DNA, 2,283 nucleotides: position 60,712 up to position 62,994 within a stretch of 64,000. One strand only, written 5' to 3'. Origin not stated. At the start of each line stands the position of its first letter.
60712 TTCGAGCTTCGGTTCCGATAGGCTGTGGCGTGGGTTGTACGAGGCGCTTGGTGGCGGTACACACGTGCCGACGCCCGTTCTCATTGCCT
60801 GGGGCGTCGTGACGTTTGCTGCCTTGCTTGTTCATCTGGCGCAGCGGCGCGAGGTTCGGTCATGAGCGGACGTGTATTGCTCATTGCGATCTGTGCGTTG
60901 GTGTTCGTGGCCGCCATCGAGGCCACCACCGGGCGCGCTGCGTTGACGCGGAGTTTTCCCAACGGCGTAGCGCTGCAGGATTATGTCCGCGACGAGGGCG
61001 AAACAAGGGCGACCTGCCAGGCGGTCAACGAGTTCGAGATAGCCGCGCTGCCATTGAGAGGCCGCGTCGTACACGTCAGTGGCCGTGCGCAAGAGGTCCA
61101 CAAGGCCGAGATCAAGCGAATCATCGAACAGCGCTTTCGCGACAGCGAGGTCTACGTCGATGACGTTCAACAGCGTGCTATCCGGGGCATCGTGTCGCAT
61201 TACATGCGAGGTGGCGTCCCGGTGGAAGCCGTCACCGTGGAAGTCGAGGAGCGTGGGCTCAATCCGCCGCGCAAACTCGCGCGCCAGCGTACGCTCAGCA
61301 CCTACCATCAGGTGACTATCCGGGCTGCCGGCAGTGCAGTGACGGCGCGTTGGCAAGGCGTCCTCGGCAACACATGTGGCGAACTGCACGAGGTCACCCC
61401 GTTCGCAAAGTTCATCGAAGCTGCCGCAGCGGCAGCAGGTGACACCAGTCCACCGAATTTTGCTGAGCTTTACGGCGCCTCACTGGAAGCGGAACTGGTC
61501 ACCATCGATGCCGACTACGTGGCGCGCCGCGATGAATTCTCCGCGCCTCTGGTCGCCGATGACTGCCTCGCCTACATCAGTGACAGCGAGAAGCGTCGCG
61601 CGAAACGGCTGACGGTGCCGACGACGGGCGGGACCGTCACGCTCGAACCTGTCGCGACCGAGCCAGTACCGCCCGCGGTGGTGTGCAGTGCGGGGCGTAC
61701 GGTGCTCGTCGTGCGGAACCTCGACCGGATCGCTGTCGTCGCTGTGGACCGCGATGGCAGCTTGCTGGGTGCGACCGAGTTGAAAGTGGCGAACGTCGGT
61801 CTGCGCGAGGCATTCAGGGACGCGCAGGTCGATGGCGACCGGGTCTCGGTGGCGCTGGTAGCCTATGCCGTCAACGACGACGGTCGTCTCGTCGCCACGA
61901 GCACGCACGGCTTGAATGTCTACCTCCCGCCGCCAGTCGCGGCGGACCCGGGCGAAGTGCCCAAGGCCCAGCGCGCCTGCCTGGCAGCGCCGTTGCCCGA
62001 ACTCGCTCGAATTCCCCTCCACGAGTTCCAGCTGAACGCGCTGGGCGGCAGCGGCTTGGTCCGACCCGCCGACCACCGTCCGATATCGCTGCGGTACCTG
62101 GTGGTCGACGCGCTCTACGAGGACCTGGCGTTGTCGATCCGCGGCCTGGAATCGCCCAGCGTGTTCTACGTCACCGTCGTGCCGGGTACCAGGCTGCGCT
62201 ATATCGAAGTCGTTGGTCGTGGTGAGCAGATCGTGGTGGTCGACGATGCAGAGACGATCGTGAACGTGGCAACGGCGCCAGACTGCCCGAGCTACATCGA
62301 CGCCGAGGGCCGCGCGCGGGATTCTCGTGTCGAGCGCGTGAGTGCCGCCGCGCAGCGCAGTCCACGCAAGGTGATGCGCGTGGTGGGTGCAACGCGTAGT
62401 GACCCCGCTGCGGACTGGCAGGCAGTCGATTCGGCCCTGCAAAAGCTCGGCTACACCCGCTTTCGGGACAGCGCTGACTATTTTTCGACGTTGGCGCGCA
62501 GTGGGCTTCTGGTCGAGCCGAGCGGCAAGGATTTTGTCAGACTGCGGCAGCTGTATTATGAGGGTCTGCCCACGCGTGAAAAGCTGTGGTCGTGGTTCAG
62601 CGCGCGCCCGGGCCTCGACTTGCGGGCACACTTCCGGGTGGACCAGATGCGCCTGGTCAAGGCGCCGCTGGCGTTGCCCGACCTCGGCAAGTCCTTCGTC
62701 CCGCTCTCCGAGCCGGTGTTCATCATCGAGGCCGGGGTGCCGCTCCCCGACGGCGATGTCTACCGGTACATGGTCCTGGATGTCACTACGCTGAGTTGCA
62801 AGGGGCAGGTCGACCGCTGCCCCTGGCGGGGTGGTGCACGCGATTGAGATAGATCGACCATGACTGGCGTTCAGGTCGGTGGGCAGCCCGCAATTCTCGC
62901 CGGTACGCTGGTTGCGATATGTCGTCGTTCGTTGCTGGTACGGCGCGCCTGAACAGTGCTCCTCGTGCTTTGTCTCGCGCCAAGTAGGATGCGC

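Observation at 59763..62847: Translationally coupled pair of domain-less proteins: a polytopic membrane protein and a 661-aa signal-anchored protein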

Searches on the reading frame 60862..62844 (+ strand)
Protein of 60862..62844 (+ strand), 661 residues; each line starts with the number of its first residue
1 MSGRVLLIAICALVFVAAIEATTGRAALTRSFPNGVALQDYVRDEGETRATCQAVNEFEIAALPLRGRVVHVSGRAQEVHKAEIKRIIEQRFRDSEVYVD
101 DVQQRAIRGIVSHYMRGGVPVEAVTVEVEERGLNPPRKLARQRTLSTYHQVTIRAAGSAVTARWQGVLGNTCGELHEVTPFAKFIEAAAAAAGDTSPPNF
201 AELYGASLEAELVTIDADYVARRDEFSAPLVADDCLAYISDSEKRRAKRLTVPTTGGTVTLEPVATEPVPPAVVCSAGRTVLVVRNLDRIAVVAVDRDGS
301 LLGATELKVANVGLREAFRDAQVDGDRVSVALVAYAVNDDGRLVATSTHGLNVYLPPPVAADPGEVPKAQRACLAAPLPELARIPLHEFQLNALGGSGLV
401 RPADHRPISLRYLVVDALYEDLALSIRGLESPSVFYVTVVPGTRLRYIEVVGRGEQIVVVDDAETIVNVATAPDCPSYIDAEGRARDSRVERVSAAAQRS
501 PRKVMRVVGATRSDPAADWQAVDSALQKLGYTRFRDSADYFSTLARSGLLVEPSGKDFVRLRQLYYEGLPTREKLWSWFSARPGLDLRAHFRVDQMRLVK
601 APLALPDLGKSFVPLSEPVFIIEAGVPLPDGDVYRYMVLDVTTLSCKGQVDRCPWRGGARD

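Call 8: search_protein_families(library=pfam, proteins=[window:60862-62844:+], max_evalue=1)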
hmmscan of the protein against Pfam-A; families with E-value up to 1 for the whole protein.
window:60862-62844:+ (661 aa): 0 families

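Call 9: search_protein_families(library=ncbifam, proteins=[window:60862-62844:+], max_evalue=1)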
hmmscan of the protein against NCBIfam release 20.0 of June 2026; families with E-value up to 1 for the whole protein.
window:60862-62844:+ (661 aa): 0 families

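Call 10: search_protein_families(library=padloc, proteins=[window:60862-62844:+], max_evalue=1)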
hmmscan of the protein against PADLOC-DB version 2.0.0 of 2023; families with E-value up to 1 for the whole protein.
window:60862-62844:+ (661 aa): 0 families

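Call 11: search_protein_families(library=phrogs, proteins=[window:60862-62844:+], max_evalue=1)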
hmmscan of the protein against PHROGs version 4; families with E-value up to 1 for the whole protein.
window:60862-62844:+ (661 aa): 2 families
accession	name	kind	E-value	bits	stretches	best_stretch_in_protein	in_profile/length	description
phrog_12945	-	moron, auxiliary metabolic gene and host takeover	0.28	12.4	0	149-191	10-50/74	ferredoxin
phrog_37499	-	unknown function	0.45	11.9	0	96-117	30-51/57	-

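Call 12: find_homologous_proteins(query=window:60862-62844:+)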
Query window:60862-62844:+ (661 aa): 1 proteins with E <= 0.001 among 8000 candidates.
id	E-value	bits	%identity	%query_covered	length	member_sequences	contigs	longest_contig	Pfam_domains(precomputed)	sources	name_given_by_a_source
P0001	0.0e+0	1461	100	100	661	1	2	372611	-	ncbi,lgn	ncbi:MAG: hypothetical protein AB7Q81_22995 [Gammaproteobacteria bacterium]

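Call 16: find_encoding_contigs(protein=P0001, flank=10000, max_places=6)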
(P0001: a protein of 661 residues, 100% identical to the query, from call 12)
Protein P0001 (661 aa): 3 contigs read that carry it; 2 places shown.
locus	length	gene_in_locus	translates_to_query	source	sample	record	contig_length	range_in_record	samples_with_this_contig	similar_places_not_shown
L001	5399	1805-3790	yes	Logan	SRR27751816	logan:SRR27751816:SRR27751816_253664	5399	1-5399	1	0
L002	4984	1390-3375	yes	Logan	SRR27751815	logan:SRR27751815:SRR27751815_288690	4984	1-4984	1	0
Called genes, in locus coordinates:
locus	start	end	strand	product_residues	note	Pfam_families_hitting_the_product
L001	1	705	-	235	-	?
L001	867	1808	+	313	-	-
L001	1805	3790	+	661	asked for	-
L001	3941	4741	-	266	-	PF13847:Methyltransf_31 (faint)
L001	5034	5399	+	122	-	?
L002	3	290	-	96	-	?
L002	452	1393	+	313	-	-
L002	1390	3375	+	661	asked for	-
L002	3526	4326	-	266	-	PF13847:Methyltransf_31 (faint)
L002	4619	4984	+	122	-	?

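Call 22: search_protein_representatives(protein=window:60862-62844:+)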
Query: 661 residues. Proteins with E-value up to 0.001 (for the whole library): 10; up to 1e-10: 8; up to 1e-30: 8. The best 10 are listed.
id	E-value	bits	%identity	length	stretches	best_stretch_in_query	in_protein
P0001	0.0e+00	1460.5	100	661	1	1-661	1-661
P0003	4.1e-79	283.2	32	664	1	3-657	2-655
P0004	1.0e-72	262.1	32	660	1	43-656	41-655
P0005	1.6e-64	235.1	28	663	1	69-656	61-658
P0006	1.1e-57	212.5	29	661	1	49-656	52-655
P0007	3.5e-56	207.5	25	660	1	44-656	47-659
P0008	3.0e-50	187.9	31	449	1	208-656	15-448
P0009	2.8e-47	178.1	25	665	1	34-656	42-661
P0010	5.1e-06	41.8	27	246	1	7-197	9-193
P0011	3.1e-05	39.2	27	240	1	49-237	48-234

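Call 24: find_homologous_proteins(query=A1)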
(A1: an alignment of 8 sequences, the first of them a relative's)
Query A1 (8 sequences) (661 aa, profile of the alignment): 1 proteins with E <= 0.001 among 8000 candidates.
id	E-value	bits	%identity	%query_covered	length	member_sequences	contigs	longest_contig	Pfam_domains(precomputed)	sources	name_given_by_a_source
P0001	2.8e-243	827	100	100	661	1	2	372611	-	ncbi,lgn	ncbi:MAG: hypothetical protein AB7Q81_22995 [Gammaproteobacteria bacterium]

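Call 25: find_related_loci(query=A1, collection=genome_contigs, flank=10000)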
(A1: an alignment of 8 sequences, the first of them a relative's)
Query A1 (661 aa) in genome_contigs; peptide patterns used: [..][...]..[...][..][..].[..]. (x = any residue, [..] = any of these).
46 stretches matched a pattern; 1 encode a relative of the query (tblastn E <= 1e-3); 1 distinct loci.
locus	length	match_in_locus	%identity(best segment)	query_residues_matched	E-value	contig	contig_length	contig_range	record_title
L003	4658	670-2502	28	50-660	2e-66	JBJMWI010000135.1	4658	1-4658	MAG: Burkholderiales bacterium isolate 12C16O_168h_50_unf_bin_22 k141_4572920, whole genome shotgun sequence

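Call 26: list_cluster_members(proteins=[P0003, P0004, P0005, P0006, P0007, P0008, P0009, P0010, P0011])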
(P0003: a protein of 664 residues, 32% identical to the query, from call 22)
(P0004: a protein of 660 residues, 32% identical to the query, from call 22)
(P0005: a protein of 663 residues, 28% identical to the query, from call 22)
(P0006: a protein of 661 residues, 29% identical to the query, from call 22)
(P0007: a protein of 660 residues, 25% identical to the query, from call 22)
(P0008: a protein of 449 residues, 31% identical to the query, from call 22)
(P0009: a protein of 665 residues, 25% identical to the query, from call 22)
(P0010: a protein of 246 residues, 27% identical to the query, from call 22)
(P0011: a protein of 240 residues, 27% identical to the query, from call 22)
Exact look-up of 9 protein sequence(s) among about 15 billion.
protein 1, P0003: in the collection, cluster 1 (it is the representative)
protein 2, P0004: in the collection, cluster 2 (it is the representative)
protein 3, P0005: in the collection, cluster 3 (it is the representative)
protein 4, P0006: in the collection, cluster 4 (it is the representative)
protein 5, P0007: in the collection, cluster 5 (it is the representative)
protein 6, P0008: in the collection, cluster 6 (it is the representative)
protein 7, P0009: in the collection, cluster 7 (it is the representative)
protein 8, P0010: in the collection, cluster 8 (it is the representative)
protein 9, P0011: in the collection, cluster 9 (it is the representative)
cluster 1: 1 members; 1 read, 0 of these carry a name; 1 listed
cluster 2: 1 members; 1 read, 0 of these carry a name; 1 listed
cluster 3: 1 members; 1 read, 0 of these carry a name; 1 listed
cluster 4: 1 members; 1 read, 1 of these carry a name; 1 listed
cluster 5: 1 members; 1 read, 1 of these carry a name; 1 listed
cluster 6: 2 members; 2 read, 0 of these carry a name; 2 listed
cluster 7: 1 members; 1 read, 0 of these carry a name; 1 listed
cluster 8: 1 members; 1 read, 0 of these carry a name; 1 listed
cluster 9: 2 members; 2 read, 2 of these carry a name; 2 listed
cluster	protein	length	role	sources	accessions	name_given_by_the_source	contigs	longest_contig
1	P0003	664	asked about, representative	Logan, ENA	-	-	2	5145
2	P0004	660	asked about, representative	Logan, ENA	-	-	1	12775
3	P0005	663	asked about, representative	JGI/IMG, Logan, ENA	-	-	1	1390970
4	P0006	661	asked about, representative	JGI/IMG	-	hypothetical protein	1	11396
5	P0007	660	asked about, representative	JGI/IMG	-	hypothetical protein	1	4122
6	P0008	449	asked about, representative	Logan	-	-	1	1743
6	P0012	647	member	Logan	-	-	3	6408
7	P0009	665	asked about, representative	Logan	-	-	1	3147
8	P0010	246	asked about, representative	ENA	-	-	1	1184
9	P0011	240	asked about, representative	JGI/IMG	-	hypothetical protein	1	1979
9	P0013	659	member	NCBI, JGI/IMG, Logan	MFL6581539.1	MAG: hypothetical protein ACJ8G2_12420 [Burkholderiales bacterium] | hypothetical protein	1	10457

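Call 27: find_encoding_contigs(protein=P0003, flank=10000, max_places=4)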
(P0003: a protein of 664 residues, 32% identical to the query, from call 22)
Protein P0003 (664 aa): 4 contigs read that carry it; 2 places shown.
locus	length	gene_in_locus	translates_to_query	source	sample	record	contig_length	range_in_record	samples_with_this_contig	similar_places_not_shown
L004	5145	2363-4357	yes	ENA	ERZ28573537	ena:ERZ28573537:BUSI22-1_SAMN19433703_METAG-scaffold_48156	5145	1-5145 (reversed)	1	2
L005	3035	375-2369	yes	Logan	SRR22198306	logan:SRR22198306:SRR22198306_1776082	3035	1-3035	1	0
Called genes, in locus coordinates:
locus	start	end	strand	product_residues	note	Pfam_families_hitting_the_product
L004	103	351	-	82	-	-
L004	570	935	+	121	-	-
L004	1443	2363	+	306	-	-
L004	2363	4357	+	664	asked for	-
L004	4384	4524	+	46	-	-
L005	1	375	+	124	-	?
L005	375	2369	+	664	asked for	-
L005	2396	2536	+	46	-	-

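Call 29: find_encoding_contigs(protein=P0005, flank=10000, max_places=3)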
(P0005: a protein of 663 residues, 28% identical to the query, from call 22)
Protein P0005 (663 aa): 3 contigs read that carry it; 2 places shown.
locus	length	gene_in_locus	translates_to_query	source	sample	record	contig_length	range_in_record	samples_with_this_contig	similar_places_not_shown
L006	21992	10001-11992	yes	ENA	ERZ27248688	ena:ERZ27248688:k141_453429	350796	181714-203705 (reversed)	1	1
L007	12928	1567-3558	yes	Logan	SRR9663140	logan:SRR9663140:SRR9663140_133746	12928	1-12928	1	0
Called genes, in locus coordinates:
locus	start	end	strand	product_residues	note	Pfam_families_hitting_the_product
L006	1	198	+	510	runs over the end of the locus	PF13091:PLDc_2, PF00614:PLDc (weak)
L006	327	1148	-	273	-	PF05985:EutC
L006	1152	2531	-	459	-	PF06751:EutB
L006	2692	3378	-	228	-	PF02798:GST_N, PF13409:GST_N_2, PF13417:GST_N_3, PF00043:GST_C, PF14497:GST_C_3 (weak), PF13410:GST_C_2 (weak)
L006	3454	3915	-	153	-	PF22741:PTP-NADK (weak), PF04273:BLH_phosphatase (weak)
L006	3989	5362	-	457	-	PF00202:Aminotran_3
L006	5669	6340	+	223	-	PF03737:RraA-like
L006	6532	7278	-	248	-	PF00106:adh_short, PF13561:adh_short_C2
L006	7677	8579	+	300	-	PF02668:TauD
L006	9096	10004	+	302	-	-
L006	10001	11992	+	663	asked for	-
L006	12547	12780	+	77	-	-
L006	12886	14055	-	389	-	PF04909:Amidohydro_2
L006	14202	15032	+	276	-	PF01261:AP_endonuc_2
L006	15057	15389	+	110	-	-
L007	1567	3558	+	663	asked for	-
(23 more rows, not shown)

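Call 30: find_encoding_contigs(protein=P0004, flank=10000, max_places=3)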
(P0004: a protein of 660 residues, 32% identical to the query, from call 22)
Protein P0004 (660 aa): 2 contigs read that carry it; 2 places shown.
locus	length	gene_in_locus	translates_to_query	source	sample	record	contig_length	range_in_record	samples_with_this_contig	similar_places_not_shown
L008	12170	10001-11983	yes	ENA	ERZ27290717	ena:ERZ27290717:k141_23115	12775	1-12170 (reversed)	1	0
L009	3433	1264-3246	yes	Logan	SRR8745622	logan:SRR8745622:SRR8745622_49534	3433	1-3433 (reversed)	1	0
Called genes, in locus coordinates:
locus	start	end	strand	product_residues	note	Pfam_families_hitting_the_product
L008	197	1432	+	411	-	PF00355:Rieske, PF00848:Ring_hydroxyl_A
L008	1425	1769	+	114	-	-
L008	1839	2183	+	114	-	-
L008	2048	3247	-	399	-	PF02550:AcetylCoA_hydro (faint), PF13336:AcetylCoA_hyd_C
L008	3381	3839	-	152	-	PF13577:SnoaL_4, PF12680:SnoaL_2 (weak)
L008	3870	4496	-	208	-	-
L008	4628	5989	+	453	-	PF00291:PALP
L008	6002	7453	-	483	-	PF13091:PLDc_2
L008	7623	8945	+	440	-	PF01595:CNNM, PF00571:CBS (faint), PF03471:CorC_HlyC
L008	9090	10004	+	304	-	-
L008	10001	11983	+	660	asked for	-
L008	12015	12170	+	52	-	?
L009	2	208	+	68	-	?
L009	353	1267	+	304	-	-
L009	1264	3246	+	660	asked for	-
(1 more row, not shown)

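Call 31: find_encoding_contigs(protein=P0006, flank=10000, max_places=3)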
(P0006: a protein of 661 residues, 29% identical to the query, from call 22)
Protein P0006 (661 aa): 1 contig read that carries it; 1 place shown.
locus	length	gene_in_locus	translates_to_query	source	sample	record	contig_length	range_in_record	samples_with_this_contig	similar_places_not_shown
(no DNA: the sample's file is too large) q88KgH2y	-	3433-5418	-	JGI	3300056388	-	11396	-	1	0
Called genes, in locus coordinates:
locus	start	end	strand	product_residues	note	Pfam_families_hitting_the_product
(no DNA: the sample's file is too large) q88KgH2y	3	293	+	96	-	?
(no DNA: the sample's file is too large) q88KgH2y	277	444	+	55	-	-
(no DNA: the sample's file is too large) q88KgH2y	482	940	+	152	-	PF03073:TspO_MBR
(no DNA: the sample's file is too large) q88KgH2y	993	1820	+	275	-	PF05721:PhyH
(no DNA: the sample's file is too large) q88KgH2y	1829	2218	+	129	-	PF07366:SnoaL, PF12680:SnoaL_2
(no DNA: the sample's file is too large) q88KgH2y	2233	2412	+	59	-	-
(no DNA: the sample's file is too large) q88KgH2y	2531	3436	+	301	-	-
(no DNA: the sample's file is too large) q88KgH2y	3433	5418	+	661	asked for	-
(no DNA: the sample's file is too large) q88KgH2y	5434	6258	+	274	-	-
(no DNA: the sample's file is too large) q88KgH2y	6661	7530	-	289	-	PF00892:EamA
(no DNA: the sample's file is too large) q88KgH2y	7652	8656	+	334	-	PF01156:IU_nuc_hydro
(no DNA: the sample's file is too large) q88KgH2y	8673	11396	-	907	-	?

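Call 32: find_encoding_contigs(protein=P0013, flank=10000, max_places=3)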
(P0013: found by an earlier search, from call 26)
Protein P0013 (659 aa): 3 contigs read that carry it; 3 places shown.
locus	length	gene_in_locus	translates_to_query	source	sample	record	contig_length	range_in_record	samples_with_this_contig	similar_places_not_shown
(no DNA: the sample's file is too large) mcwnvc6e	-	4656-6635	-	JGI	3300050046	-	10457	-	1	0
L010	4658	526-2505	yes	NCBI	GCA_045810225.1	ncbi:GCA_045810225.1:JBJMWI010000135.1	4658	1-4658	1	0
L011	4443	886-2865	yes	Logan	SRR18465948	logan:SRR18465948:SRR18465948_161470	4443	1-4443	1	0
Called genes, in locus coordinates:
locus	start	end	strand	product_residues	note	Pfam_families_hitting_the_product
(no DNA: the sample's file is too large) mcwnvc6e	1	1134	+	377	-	?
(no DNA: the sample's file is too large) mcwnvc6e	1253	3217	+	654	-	PF24814:WD40_Prp19 (weak), PF23381:Beta-prop_IFT122_1st (faint), PF23414:Beta-prop_EML_2 (faint), PF25171:Beta-prop_WDR36-Utp21_1st (faint), PF25173:Beta-prop_WDR3_1st (faint), PF25174:Beta-prop_THOC3, PF25175:Beta-prop_WDR5 (faint)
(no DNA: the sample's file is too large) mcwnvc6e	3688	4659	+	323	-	-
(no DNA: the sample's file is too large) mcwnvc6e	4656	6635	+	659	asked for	-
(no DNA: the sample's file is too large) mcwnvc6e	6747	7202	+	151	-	-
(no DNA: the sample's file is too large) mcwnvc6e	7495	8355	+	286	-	-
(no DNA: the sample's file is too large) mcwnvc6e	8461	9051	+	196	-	-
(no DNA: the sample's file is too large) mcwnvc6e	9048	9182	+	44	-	-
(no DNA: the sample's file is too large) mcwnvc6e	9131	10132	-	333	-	PF08240:ADH_N, PF00107:ADH_zinc_N, PF13602:ADH_zinc_N_2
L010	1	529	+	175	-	?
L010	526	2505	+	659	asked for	-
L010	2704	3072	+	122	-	-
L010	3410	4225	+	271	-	-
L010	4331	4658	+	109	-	?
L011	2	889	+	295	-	?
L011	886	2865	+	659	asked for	-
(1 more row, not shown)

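Call 41: search_solved_structures(query=A1, max_evalue=10)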
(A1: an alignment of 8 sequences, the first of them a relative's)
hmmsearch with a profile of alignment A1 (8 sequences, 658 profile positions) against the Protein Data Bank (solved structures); distinct sequences matched with E-value up to 10: 2.
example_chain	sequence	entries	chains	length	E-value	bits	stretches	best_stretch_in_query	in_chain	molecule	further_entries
8bef_u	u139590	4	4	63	0.83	11.1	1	11-51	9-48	Uncharacterized protein At1g67785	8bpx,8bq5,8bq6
1ri6_A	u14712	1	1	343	1.4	10.4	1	331-410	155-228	putative isomerase ybhE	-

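Call 43: find_related_loci(query=A1, collection=metagenome_contigs, flank=8000)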
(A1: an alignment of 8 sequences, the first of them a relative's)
Query A1 (661 aa) in metagenome_contigs; peptide patterns used: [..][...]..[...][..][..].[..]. (x = any residue, [..] = any of these).
45 stretches matched a pattern; 2 encode a relative of the query (tblastn E <= 1e-3); 2 distinct loci.
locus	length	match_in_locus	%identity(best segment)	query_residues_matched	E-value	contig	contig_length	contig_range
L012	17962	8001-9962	27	3-655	3e-68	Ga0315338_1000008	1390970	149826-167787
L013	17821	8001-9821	29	50-658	2e-60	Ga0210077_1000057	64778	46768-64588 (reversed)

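Call 44: find_encoding_contigs(protein=P0012, flank=10000, max_places=3)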
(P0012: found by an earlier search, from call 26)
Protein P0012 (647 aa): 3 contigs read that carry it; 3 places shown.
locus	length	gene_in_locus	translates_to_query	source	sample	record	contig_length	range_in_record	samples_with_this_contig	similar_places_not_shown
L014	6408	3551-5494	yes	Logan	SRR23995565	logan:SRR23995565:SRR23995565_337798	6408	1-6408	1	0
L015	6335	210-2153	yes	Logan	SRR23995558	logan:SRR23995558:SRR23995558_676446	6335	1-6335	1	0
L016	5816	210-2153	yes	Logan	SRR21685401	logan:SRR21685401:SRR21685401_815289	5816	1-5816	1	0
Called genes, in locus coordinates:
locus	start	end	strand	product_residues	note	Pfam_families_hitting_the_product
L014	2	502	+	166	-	?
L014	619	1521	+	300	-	PF08450:SGL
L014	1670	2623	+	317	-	PF03401:TctC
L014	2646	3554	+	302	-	-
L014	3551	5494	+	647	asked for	-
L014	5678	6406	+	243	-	?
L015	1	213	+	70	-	?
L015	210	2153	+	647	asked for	-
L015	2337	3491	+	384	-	PF02771:Acyl-CoA_dh_N, PF02770:Acyl-CoA_dh_M, PF00441:Acyl-CoA_dh_1, PF08028:Acyl-CoA_dh_2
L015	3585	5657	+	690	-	PF02629:CoA_binding (weak), PF13380:CoA_binding_2, PF13607:Succ_CoA_lig, PF13549:ATP-grasp_5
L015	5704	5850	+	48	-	-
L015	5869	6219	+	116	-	PF00578:AhpC-TSA (weak)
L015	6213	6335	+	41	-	?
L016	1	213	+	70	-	?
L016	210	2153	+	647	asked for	-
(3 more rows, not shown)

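Call 49: predict_structure(alignment_id=A1)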
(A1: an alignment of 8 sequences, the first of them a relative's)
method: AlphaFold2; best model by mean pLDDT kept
length: 661 residues; sequences in the alignment: 8
mean_pLDDT: 73.3   pTM: 0.45
mean pLDDT of the five models: 73.3, 72.8, 70.2, 69.8, 68.9
residues with pLDDT >= 90: 69; 70-90: 365; 50-70: 147; < 50: 80
segments of 3 or more residues with pLDDT < 50: 18-35, 191-205, 359-369, 488-490, 495-516, 658-661
pLDDT, mean of each block of 10 residues (from residue 1): 56 53 43 55 77 82 67 90 86 79 76 80 86 76 77 75 82 70 72 37 53 87 87 84 77 83 84 86 88 84 84 84 85 91 90 70 38 55 69 64 81 71 78 80 75 77 58 67 55 45 41 51 72 82 85 89 85 74 67 85 83 63 89 85 85 63 31
secondary structure, 60 per line:
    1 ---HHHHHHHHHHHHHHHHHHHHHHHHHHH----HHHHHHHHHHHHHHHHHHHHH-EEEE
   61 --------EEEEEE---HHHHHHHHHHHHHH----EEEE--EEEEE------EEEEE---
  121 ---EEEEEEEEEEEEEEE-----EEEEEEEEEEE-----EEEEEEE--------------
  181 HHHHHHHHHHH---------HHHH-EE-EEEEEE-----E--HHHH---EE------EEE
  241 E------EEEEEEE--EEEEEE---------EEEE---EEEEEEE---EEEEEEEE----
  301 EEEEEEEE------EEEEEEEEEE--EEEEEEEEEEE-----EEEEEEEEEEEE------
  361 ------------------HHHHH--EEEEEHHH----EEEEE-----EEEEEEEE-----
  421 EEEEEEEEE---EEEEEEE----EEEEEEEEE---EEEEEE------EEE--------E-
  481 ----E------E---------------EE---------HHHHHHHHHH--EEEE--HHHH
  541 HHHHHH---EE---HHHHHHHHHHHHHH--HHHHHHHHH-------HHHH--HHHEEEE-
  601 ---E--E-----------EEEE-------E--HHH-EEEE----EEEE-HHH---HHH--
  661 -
elements in order (helices of 4 or more, strands of 3 or more residues): H4-30 H35-55 E57-60 E69-74 H78-91 E96-99 E102-106 E113-117 E124-138 E144-154 E160-166 H181-191 H201-204 E209-214 H223-226 E238-241 E248-254 E257-262 E272-275 E279-285 E289-296 E301-308 E315-324 E327-337 E343-354 H379-383 E386-390 E398-402 E408-415 E421-429 E433-439 E444-452 E456-461 E468-470 H519-528 E531-534 H537-546 H555-568 H571-579 H587-590 E596-599 E619-622 E637-640 E645-648
